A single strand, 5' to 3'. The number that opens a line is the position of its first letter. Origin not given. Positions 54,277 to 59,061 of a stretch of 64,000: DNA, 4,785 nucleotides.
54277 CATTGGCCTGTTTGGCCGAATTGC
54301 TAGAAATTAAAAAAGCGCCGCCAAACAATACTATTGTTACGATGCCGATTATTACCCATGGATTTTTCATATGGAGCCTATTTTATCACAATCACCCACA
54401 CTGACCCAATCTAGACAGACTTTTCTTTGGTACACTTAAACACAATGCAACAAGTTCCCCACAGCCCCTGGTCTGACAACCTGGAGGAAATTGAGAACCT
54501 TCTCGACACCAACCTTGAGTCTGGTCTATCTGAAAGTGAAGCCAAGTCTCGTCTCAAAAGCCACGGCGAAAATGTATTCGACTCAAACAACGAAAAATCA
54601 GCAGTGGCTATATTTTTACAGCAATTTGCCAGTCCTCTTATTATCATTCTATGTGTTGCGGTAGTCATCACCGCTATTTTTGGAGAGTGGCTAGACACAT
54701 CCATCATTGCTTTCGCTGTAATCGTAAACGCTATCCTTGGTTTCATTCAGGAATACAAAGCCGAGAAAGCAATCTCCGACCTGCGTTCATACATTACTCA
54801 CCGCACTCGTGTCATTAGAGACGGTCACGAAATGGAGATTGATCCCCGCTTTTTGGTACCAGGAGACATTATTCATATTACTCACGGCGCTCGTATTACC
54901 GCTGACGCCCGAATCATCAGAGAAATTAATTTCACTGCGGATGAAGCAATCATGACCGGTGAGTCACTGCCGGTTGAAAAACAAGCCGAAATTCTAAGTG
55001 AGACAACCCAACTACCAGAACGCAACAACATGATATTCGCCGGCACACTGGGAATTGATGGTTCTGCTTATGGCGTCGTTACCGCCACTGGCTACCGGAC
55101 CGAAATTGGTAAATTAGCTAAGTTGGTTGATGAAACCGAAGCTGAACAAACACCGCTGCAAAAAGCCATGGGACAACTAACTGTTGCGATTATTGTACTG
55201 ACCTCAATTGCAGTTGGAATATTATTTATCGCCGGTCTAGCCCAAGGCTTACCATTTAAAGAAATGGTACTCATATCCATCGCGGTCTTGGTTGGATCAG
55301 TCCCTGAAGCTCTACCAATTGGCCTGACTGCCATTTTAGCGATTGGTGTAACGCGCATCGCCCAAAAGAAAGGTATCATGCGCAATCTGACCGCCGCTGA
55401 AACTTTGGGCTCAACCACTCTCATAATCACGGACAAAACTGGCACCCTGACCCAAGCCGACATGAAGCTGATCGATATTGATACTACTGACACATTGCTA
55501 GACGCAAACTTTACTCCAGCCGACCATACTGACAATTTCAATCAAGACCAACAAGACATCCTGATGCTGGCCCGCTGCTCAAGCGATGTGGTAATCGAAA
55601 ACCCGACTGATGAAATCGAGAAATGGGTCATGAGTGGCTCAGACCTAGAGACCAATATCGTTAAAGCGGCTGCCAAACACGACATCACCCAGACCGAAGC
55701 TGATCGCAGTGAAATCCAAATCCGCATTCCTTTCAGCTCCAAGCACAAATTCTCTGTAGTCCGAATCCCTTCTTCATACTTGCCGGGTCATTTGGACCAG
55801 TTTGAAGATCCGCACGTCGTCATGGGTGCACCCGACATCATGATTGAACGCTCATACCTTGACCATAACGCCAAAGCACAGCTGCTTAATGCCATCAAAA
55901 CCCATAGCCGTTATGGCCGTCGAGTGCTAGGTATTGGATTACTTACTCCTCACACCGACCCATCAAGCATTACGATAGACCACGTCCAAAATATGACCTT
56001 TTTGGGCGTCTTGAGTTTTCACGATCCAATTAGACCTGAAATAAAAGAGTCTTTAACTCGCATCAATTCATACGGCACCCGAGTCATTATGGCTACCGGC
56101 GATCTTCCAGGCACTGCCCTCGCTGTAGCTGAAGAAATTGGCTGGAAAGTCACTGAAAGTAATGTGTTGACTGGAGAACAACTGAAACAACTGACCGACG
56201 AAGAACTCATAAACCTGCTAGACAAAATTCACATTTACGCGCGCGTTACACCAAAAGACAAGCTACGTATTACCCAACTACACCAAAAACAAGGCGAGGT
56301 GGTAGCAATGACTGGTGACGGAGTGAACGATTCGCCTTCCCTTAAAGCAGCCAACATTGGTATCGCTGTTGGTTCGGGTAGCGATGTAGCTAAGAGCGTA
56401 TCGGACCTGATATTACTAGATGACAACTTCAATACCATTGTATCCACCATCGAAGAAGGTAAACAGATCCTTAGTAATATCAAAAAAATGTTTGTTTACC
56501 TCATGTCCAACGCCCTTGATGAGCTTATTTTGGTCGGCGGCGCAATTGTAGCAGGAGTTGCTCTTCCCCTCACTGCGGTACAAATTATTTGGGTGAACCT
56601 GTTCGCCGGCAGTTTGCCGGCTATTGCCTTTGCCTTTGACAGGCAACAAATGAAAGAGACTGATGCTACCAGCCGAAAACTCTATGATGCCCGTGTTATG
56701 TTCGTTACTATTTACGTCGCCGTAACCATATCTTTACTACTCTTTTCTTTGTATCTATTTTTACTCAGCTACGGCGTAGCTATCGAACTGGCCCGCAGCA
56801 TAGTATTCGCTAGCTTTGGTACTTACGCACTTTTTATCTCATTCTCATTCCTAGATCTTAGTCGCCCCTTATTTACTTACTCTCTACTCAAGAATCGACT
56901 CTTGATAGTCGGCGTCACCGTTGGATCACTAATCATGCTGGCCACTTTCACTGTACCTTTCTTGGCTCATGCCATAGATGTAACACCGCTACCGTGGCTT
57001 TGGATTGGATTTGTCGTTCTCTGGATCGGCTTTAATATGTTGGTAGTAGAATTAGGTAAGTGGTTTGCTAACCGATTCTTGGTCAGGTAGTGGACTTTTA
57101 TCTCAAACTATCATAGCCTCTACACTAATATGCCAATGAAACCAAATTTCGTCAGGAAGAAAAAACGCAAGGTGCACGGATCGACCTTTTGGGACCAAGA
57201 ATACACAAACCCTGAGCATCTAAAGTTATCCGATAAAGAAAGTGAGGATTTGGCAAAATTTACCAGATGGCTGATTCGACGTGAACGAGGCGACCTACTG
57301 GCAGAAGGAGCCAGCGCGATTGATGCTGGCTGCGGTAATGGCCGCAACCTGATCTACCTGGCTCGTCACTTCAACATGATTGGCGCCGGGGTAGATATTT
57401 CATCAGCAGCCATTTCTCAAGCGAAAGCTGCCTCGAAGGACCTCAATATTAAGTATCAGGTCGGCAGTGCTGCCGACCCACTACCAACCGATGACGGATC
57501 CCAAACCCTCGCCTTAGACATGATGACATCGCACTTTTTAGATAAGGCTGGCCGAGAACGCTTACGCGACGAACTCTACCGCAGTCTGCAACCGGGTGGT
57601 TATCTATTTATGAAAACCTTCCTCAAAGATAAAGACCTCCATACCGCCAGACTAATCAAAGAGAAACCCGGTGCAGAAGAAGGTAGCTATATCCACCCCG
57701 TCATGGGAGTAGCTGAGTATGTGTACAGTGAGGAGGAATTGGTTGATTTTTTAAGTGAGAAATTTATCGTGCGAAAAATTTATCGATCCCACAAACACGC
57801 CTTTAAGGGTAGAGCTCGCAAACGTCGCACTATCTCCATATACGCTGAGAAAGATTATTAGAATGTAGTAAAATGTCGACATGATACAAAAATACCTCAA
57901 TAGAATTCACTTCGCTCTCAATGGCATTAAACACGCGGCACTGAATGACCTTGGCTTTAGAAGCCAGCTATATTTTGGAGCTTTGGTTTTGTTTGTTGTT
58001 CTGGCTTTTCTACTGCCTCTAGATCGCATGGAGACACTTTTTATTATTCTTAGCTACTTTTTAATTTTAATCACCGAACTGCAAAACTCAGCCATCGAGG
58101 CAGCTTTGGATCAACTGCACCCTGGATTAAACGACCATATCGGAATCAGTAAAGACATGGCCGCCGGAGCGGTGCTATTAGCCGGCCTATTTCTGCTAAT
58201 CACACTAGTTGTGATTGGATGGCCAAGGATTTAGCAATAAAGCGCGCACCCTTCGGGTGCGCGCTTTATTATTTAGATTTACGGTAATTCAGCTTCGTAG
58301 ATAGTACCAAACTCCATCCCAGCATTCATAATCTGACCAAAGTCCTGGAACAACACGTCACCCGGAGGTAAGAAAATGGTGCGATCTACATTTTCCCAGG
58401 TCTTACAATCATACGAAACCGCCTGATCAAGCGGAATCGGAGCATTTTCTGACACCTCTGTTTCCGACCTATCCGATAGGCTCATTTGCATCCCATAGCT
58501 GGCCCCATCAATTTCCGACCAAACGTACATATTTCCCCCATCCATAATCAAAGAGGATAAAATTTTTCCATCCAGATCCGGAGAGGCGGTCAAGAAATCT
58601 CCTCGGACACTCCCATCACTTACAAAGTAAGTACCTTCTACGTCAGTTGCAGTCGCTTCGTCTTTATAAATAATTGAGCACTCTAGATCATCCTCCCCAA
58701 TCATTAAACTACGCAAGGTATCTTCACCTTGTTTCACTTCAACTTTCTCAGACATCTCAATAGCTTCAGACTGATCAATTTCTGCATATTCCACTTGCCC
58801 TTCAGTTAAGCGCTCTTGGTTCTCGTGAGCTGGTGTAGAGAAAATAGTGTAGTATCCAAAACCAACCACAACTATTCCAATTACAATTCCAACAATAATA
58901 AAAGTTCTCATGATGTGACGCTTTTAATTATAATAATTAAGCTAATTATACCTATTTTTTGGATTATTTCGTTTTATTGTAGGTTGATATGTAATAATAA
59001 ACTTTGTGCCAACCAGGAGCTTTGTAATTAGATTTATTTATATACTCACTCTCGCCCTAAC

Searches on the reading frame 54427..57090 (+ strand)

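Call 50: search_protein_families(library=pfam, proteins=[window:54427-57090:+], max_evalue=0.0001)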
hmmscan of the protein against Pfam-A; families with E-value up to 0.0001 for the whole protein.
window:54427-57090:+ (887 aa): 6 families
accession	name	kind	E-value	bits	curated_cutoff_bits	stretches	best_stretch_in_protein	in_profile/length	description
PF00122.25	E1-E2_ATPase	-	2.2e-45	154.8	28.1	1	123-314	3-181/181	E1-E2 ATPase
PF00689.26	Cation_ATPase_C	-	2.2e-21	76.9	27.3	1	713-880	2-175/175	Cation transporting ATPase, C-terminus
PF00690.31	Cation_ATPase_N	-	1.7e-17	63.3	20.4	1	15-81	2-68/69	Cation transporter/ATPase, N-terminus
PF00702.32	Hydrolase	-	8.2e-15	56.1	26.4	1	332-643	3-191/191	haloacid dehalogenase-like hydrolase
PF08282.18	Hydrolase_3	-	4e-07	30.5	20.9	0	624-672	204-252/255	haloacid dehalogenase-like hydrolase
PF13246.12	Cation_ATPase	-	3.2e-05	24.3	21.7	0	388-476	7-88/91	Cation transport ATPase (P-type)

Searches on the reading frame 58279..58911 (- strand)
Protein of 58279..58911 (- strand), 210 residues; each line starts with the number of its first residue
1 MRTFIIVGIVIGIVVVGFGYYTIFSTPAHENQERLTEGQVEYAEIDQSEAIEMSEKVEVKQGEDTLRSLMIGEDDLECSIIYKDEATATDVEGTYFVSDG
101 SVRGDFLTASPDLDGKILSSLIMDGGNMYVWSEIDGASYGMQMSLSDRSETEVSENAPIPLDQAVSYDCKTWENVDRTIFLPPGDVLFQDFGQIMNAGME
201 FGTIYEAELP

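Call 71: search_protein_families(library=pfam, proteins=[window:58279-58911:-], max_evalue=0.1)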
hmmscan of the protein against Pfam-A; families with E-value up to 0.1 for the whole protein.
window:58279-58911:- (210 aa): 2 families
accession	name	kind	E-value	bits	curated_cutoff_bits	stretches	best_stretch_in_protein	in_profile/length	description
PF22093.1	Cwp8_D2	-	0.019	15.7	27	1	51-95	32-79/79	Cell wall binding protein Cwp8 domain 2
PF21791.3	MDHAR3-like_C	-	0.038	14.6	27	1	79-119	23-65/88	Monodehydroascorbate reductase 3-like, C-terminal domain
